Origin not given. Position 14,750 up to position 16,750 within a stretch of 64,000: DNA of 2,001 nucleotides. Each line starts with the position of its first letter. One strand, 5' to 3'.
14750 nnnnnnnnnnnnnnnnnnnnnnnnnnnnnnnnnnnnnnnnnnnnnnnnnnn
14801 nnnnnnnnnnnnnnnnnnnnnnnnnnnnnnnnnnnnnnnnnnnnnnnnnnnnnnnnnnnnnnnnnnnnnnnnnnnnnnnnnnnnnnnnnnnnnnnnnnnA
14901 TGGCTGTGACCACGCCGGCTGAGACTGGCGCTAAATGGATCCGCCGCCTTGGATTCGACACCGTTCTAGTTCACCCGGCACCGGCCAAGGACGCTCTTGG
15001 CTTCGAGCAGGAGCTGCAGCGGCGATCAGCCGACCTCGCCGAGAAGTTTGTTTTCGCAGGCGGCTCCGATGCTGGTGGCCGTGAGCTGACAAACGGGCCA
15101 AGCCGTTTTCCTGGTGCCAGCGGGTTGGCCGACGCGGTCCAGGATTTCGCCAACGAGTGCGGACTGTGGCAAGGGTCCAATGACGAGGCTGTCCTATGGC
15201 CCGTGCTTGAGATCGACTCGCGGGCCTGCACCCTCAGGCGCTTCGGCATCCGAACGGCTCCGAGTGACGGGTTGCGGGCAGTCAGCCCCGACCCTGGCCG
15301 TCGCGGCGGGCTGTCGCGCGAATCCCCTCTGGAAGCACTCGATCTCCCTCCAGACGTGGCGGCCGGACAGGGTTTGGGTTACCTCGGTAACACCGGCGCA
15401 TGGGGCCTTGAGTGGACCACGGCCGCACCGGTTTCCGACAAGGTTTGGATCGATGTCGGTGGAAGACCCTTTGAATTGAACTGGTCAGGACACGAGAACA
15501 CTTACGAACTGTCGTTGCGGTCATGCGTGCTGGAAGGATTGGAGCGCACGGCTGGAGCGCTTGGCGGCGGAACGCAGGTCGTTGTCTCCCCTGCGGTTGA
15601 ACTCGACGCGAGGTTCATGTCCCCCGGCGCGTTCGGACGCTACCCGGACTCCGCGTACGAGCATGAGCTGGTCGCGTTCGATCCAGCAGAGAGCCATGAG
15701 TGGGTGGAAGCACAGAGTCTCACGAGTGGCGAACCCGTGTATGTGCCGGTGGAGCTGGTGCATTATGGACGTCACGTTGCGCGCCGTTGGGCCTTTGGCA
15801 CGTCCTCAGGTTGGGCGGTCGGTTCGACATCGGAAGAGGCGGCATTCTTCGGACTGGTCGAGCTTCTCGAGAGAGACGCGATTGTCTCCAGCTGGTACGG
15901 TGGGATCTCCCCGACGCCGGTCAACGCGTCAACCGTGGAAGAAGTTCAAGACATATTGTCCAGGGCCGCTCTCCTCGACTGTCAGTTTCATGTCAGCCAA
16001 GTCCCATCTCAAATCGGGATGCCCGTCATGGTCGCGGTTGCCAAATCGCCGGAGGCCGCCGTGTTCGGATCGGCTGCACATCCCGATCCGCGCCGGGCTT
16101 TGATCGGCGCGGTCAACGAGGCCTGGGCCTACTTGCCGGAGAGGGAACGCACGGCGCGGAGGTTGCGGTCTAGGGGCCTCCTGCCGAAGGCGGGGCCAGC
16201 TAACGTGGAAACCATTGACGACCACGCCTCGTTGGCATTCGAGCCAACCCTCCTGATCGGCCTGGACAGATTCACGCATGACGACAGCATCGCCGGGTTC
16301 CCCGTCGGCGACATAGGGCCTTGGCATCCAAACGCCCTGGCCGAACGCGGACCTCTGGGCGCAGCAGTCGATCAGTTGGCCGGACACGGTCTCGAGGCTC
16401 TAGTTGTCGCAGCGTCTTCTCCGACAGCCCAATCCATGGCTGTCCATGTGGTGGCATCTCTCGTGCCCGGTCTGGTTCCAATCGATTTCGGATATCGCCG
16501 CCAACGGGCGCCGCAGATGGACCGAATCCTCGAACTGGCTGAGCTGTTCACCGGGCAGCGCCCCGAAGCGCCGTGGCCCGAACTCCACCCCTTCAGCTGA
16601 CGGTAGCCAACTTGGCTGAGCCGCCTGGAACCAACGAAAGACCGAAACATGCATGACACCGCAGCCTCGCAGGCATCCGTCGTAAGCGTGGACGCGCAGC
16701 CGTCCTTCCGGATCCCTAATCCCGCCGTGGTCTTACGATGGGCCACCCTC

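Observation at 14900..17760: Stand-alone second YcaO co-transcribed with a 4-TM protein and a flavodoxin-like protein, with no E1/ThiF-like or TfuA partner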

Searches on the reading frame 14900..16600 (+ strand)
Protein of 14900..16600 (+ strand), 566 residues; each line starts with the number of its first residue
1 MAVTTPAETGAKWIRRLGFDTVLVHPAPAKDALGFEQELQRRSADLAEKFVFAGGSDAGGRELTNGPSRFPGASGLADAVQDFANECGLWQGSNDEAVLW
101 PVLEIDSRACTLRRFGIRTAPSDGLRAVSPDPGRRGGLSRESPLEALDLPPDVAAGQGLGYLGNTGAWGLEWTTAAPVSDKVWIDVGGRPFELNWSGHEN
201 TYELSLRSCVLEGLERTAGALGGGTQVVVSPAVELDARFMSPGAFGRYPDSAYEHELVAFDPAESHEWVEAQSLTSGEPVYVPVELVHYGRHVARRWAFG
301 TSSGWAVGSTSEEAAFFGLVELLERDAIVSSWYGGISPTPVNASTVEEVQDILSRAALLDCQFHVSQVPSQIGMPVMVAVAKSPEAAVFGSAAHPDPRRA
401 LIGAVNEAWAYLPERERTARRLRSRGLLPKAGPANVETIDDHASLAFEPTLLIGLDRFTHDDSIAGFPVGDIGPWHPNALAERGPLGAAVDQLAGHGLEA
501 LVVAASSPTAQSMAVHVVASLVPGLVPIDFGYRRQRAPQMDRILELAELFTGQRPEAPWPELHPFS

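Call 4: search_protein_families(library=pfam, proteins=[window:14900-16600:+], max_evalue=0.01)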
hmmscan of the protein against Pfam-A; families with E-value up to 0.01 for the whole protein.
window:14900-16600:+ (566 aa): 1 family
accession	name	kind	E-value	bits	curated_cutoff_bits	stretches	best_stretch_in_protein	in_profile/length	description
PF02624.21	YcaO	-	8e-55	186.9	25.7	1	196-525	1-324/325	YcaO cyclodehydratase, ATP-ad Mg2+-binding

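Call 5: search_protein_families(library=ncbifam, proteins=[window:14900-16600:+], max_evalue=0.01)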
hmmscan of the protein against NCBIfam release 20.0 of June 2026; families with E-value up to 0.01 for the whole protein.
window:14900-16600:+ (566 aa): 3 families
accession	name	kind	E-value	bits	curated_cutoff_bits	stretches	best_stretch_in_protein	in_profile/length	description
TIGR03604.1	TOMM_cyclo_SagD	subfamily_domain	2.8e-52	177.9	219.25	1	201-565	5-376/377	thiazole/oxazole-forming peptide maturase, SagD family component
TIGR03266.1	methan_mark_1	equivalog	1e-16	60.9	365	1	259-408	108-265/376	YcaO-related McrA-glycine thioamidation protein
TIGR00702.1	TIGR00702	domain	2.6e-09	36.6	75.65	1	263-408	113-265/377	YcaO-type kinase domain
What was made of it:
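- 14900..16600 (+): YcaO-2 (566 aa). Its YcaO domain has intact ATP/Mg motifs. Its N-terminal roughly 195 aa is not recognisable as any known domain, and its C-terminus reads LHPFS. It matches PF02624 at 8e-55 and TIGR03604 at 178 bits, below the 219 cutoff (calls 4, 5).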

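Call 6: find_homologous_proteins(query=window:14900-16600:+, max_evalue=1e-10)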
Query window:14900-16600:+ (566 aa): 17 proteins with E <= 1e-10 among 8000 candidates.
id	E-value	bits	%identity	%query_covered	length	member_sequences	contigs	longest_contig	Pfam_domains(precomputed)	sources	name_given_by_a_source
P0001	0.0e+0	1284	100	100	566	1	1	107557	PF02624.22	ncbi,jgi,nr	ncbi:MAG: YcaO-like family protein [Bifidobacteriaceae bacterium]|jgi:ribosomal protein S12 methylth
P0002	6.0e-188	644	55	100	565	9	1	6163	PF02624.22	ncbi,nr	ncbi:MAG: YcaO-like family protein [Bifidobacteriaceae bacterium]|nr:YcaO-like family protein [Bifid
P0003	4.6e-181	622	55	98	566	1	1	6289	PF02624.22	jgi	jgi:ribosomal protein S12 methylthiotransferase accessory factor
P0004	6.8e-49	185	34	71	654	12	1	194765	PF02624.22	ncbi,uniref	ncbi:TOMM precursor leader peptide-binding protein [Streptomyces sp. NPDC013181]|uniref:TOMM precurs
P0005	5.1e-44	169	33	73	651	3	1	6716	PF02624.22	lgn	-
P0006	6.6e-44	169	33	68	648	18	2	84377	PF02624.22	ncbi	ncbi:TOMM precursor leader peptide-binding protein [Streptomyces xanthophaeus]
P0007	1.1e-43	168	32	73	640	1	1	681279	PF02624.22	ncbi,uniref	ncbi:TOMM precursor leader peptide-binding protein [Streptomyces sp. NPDC001822]|uniref:TOMM precurs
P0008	5.7e-43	166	31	73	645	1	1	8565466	PF02624.22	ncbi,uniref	ncbi:TOMM precursor leader peptide-binding protein [Streptomyces sp. IBSNAI002]|uniref:TOMM precurso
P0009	2.1e-42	164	31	73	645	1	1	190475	PF02624.22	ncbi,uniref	ncbi:TOMM precursor leader peptide-binding protein [Streptomyces subrutilus]|uniref:TOMM precursor l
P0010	1.1e-41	162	32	71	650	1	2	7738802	PF02624.22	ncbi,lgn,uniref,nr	ncbi:TOMM precursor leader peptide-binding protein [Streptomyces sp. NBC_01754]|uniref:TOMM precurso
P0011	6.0e-39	152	30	73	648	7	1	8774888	PF02624.22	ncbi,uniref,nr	ncbi:TOMM precursor leader peptide-binding protein [Streptomyces sp. NBC_01221]|uniref:TOMM precurso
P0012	2.5e-38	150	30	68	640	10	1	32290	PF02624.22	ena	-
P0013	8.4e-37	145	30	73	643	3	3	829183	PF02624.22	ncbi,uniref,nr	ncbi:TOMM precursor leader peptide-binding protein [Streptomyces purpureus]|uniref:YcaO domain-conta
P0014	3.7e-36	143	31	80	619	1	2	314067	PF02624.22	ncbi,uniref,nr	ncbi:TOMM precursor leader peptide-binding protein [Virgisporangium aurantiacum]|uniref:SagD family 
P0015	6.0e-31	126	30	75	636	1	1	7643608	PF02624.22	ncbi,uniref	ncbi:TOMM precursor leader peptide-binding protein [Streptomyces sp. NBC_00158]|uniref:TOMM precurso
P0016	1.8e-25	108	29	73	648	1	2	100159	PF02624.22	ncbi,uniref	ncbi:TOMM precursor leader peptide-binding protein [Streptomyces goshikiensis]|uniref:TOMM precursor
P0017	7.7e-13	66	25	57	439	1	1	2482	PF02624.22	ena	-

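Call 8: find_encoding_contigs(protein=P0002, flank=10000, max_places=6)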
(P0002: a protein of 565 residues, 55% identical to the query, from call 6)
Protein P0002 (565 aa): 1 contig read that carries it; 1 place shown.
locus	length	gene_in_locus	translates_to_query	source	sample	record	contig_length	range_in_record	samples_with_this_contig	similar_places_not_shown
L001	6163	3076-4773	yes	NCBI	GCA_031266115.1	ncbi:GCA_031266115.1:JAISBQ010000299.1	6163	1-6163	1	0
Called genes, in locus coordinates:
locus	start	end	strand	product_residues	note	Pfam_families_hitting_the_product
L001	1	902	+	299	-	?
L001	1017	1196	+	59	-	-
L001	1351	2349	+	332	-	PF02463:SMC_N (faint), PF00005:ABC_tran, PF13604:AAA_30 (weak), PF13304:AAA_21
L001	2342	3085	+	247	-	PF01061:ABC2_membrane, PF12698:ABC2_membrane_3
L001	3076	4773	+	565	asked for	PF02624:YcaO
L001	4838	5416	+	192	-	-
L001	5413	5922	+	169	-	PF12724:Flavodoxin_5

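Call 9: find_encoding_contigs(protein=P0003, flank=10000, max_places=6)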
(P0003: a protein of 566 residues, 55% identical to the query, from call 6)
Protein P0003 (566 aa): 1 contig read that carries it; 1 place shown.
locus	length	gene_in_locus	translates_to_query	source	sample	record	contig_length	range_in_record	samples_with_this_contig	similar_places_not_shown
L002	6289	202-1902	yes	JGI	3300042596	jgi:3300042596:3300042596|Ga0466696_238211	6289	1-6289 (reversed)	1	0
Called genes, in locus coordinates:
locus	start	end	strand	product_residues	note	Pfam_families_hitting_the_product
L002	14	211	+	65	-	-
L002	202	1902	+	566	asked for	PF02624:YcaO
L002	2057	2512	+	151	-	-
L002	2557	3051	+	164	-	PF12724:Flavodoxin_5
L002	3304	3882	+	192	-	-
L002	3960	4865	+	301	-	PF02624:YcaO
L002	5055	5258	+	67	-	-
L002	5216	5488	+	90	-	PF00005:ABC_tran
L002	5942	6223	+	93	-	-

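Call 10: find_encoding_contigs(protein=P0004, flank=10000, max_places=3)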
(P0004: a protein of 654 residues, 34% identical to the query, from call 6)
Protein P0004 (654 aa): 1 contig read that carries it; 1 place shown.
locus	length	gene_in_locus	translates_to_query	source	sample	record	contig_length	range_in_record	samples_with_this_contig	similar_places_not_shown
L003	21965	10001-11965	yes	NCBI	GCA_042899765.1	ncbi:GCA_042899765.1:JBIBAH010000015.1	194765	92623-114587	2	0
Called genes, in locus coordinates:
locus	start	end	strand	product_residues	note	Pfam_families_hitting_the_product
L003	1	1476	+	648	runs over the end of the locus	PF02624:YcaO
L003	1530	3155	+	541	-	PF00881:Nitroreductase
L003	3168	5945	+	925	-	PF04738:Lant_dehydr_N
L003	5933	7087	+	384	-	PF14028:Lant_dehydr_C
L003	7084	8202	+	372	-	PF02163:Peptidase_M50 (faint)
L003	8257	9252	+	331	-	PF00005:ABC_tran, PF02463:SMC_N (faint), PF13304:AAA_21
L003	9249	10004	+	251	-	PF01061:ABC2_membrane, PF12698:ABC2_membrane_3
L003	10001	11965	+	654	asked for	PF02624:YcaO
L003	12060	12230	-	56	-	-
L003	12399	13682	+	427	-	PF01546:Peptidase_M20, PF07687:M20_dimer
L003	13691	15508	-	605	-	PF00486:Trans_reg_C, PF03704:BTAD, PF13191:AAA_16 (weak)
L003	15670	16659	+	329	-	PF01040:UbiA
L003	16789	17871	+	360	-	PF07730:HisKA_3 (weak), PF13581:HATPase_c_2 (weak), PF02518:HATPase_c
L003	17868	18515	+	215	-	PF00072:Response_reg, PF13936:HTH_38 (faint), PF00196:GerE, PF04545:Sigma70_r4 (weak), PF08281:Sigma70_r4_2 (weak)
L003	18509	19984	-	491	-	PF00083:Sugar_tr (weak), PF07690:MFS_1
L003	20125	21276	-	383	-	-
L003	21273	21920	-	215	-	-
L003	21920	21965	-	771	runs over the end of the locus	PF00109:ketoacyl-synt, PF02801:Ketoacyl-synt_C, PF00109:ketoacyl-synt, PF02801:Ketoacyl-synt_C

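Call 11: find_encoding_contigs(protein=P0014, flank=10000, max_places=3)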
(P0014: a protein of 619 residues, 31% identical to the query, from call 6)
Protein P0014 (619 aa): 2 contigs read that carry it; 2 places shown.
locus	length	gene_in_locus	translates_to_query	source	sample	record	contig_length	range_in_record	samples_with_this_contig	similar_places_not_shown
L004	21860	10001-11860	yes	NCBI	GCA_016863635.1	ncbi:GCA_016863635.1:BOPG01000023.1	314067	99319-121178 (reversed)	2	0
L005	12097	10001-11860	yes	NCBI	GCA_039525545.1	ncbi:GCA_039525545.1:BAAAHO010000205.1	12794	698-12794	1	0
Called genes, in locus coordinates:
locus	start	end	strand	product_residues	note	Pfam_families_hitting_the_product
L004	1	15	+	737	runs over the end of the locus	PF02624:YcaO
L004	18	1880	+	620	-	PF02624:YcaO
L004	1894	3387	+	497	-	PF00881:Nitroreductase (faint)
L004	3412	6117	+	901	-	-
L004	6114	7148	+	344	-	PF14028:Lant_dehydr_C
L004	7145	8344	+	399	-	-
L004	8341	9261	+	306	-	PF00005:ABC_tran, PF02463:SMC_N (faint), PF13175:AAA_15 (faint), PF13304:AAA_21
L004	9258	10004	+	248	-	PF01061:ABC2_membrane, PF12698:ABC2_membrane_3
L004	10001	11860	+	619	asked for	PF02624:YcaO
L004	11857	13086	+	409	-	PF01546:Peptidase_M20, PF07687:M20_dimer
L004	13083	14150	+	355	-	PF00296:Bac_luciferase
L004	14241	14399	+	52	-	PF19409:Thiopep_pre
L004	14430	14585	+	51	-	-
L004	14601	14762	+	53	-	PF19409:Thiopep_pre (weak)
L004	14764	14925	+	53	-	-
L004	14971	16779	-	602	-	-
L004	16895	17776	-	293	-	PF10503:Esterase_PHB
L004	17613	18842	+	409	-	PF01022:HTH_5 (weak), PF12840:HTH_20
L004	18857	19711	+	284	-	PF03130:HEAT_PBS (faint), PF13646:HEAT_2, PF02985:HEAT (faint), PF13513:HEAT_EZ (faint), PF13646:HEAT_2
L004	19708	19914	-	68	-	-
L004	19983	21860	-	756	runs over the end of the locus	PF13088:BNR_2, PF00754:F5_F8_type_C, PF22633:F5_F8_type_C_2 (weak)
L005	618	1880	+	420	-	PF02624:YcaO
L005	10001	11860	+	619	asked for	PF02624:YcaO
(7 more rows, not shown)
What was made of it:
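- Gene calls show a 4-nt permease/YcaO overlap in Streptomyces and Virgisporangium (calls 10, 11).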

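Call 26: find_related_loci(query=A3, collection=genome_contigs, flank=10000)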
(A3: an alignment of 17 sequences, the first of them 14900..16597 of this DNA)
Query A3 (566 aa) in genome_contigs; peptide patterns used: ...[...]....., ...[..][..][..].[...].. (x = any residue, [..] = any of these).
600 stretches matched a pattern (row limit reached: there are more); 595 encode a relative of the query (tblastn E <= 1e-3); the best 80 are kept; 79 distinct loci.
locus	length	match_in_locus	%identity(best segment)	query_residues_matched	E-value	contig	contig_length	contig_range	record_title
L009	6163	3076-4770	55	1-566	0e+0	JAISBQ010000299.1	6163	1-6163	MAG: Bifidobacteriaceae bacterium isolate Gx481_bin29 k119_5525050, whole genome shotgun sequence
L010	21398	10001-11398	33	103-554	8e-52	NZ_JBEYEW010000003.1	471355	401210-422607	Streptomyces sp. NPDC007205 NPDC007205_15_D7.ctg-0003, whole genome shotgun sequence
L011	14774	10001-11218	34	143-566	8e-52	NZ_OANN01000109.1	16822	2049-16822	Corynebacterium belfantii strain FRC0043 isolate FRC0043, whole genome shotgun sequence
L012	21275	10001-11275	33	132-544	3e-51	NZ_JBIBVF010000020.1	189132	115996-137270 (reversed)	Streptomyces sp. NPDC015125 NPDC015125_260_E5.ctg-0020, whole genome shotgun sequence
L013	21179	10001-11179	34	160-543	4e-49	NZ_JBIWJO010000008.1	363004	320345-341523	Micromonospora sp. NPDC093277 NPDC093277_178_E12.ctg-0008, whole genome shotgun sequence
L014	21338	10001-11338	34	132-565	2e-47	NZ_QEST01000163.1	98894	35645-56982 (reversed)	Streptomyces sp. PT12 NODE_23_length_98894_cov_300.519_ID_11537342, whole genome shotgun sequence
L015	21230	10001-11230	33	149-543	2e-46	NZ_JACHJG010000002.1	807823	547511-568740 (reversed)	Streptomyces netropsis strain CECT 3265 Ga0436945_02, whole genome shotgun sequence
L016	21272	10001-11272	33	129-543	1e-46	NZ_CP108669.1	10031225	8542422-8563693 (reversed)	Streptomyces sp. NBC_01077 chromosome, complete genome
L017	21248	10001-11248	32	137-542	1e-46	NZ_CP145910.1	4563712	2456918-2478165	Cellulosimicrobium sp. PMB13 chromosome, complete genome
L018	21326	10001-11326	32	140-565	6e-46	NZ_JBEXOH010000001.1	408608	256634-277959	Streptomyces sp. NPDC006645 NPDC006645_295_E8.ctg-0001, whole genome shotgun sequence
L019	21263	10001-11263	33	137-543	2e-45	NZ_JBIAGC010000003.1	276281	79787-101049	Streptomyces sp. NPDC006879 NPDC006879_86_C9.ctg-0003, whole genome shotgun sequence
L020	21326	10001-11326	32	140-565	1e-44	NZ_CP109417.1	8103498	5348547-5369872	Streptomyces sp. NBC_01511 chromosome, complete genome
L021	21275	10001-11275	30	128-543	4e-44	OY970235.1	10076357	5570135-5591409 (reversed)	MAG: uncultured Actinomycetota bacterium isolate MFD03066.bin.c.1 genome assembly, chromosome: 1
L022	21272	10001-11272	32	129-543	6e-44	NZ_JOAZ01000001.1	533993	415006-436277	Streptomyces halstedii strain NRRL ISP-5068 contig1.1, whole genome shotgun sequence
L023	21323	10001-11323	32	127-556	8e-44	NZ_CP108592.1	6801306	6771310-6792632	Streptomyces sp. NBC_01178 chromosome, complete genome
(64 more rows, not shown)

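Call 31: search_solved_structures(query=window:14900-16597:+, max_evalue=0.01)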
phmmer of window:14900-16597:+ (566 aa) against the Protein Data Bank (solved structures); distinct sequences matched with E-value up to 0.01: 5.
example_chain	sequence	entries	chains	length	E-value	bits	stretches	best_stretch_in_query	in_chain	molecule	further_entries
4bs9_A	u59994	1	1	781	3.6e-13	52.4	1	259-408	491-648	TRUD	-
4v1t_A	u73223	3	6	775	1.8e-12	50.1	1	258-408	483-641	LYND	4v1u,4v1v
7u58_A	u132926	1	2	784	7.4e-10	41.4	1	258-408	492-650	MusD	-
6ci7_A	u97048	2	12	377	1.6e-09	40.4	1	262-417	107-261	YcaO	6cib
6pe3_A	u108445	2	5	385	3.5e-06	29.3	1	210-408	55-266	Uncharacterized protein MJ1094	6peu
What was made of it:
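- Closest known: Stand-alone YcaOs. Different: The best family match is the azoline-forming type (calls 5, 31).
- The best matches among solved structures are the azoline-forming enzymes TruD, LynD and MusD (call 31).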
